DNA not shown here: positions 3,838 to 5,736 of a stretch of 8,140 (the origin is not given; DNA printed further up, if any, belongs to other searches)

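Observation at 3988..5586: Orphan low-GC gene fusing an HNH/Zn-ribbon nuclease module to a large unrecognisable C-terminal region: candidate single-gene defence or conflict system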

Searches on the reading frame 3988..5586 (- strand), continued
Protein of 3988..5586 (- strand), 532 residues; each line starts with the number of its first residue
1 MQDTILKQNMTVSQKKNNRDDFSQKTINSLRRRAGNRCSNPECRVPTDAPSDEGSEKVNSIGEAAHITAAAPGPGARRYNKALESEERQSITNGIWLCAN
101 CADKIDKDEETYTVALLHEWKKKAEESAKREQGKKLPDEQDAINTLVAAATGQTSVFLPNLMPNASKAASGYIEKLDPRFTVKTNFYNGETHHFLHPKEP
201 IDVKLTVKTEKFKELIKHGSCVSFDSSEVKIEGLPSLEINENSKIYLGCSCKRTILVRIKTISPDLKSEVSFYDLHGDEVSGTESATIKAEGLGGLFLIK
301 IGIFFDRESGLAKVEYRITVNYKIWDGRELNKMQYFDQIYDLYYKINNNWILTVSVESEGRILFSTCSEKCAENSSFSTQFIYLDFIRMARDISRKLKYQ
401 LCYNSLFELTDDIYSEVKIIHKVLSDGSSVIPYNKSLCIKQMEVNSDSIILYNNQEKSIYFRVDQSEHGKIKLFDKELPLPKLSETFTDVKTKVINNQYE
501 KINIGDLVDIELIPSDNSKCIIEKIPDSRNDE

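Call 71: search_protein_families(library=padloc, alignment_id=A4, max_evalue=0.00001)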
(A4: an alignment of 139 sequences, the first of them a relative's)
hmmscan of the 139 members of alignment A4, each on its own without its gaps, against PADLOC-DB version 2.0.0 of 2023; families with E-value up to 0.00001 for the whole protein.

A. member 1, L001:11777-12970:- (398 aa): 0 families

B. families by the number of members that match (of 139 scanned): 316 families (the first 25 are shown)
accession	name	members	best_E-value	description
PDLC02979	AriA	4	1.6e-22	-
PDLC02980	AriA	4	1.1e-18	-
PDLC00293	PtuA1|PtuA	4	4.4e-13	AAA ATPase domain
PDLC00091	GajA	3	5e-29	AAA ATPase domain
PDLC02335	AbiLi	3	2e-25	AbiLi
PDLC00065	GajA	3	2.4e-23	AAA ATPase domain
PDLC00299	PtuA1|PtuA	3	1.8e-20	AAA ATPase domain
PDLC04135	mad3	3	8.8e-20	mads_3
PDLC02913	ATPase_I-A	3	1.9e-19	-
PDLC00083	GajA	3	3.7e-19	AAA ATPase domain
PDLC00278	PtuA1|PtuA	3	1.3e-17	AAA ATPase domain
PDLC00267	PtuA1|PtuA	3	4.5e-17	AAA ATPase domain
PDLC03878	NsnB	3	5.9e-17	-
PDLC00271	PtuA1|PtuA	3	1.6e-16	AAA ATPase domain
PDLC04541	PDC-M25A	3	3.1e-15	-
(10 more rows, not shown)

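Call 79: search_protein_families(library=pfam, alignment_id=A5, max_evalue=0.001)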
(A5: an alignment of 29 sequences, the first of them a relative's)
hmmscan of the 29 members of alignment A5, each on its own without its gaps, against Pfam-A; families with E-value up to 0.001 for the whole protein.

A. member 1, L042:2979-5207:+ (743 aa): 0 families

B. families by the number of members that match (of 29 scanned): 12 families
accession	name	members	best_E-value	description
PF05729.18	NACHT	4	1.3e-10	NACHT domain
PF22726.1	NCAB2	3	2.1e-29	NACHT C-terminal Alpha/Beta 2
PF13191.12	AAA_16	2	3.5e-06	AAA ATPase domain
PF13646.12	HEAT_2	1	1.7e-41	HEAT repeats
PF03130.22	HEAT_PBS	1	1.8e-14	PBS lyase HEAT-like repeat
PF25199.1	nSTAND_NTPase5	1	5.6e-09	Novel STAND NTPase 5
PF02985.28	HEAT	1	1.7e-05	HEAT repeat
PF13401.12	AAA_22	1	8.7e-05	AAA domain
PF14471.11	DUF4428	1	0.00051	Domain of unknown function (DUF4428)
PF13238.12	AAA_18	1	0.00076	AAA domain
PF00005.33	ABC_tran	1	0.00086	ABC transporter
PF01637.24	ATPase_2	1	0.00092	ATPase domain predominantly from Archaea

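Call 94: search_protein_families(library=pfam, proteins=[L006:7330-7992:+], max_evalue=0.1)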
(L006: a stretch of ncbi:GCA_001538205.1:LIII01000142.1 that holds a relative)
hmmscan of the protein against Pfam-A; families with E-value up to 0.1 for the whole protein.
L006:7330-7992:+ (221 aa): 0 families
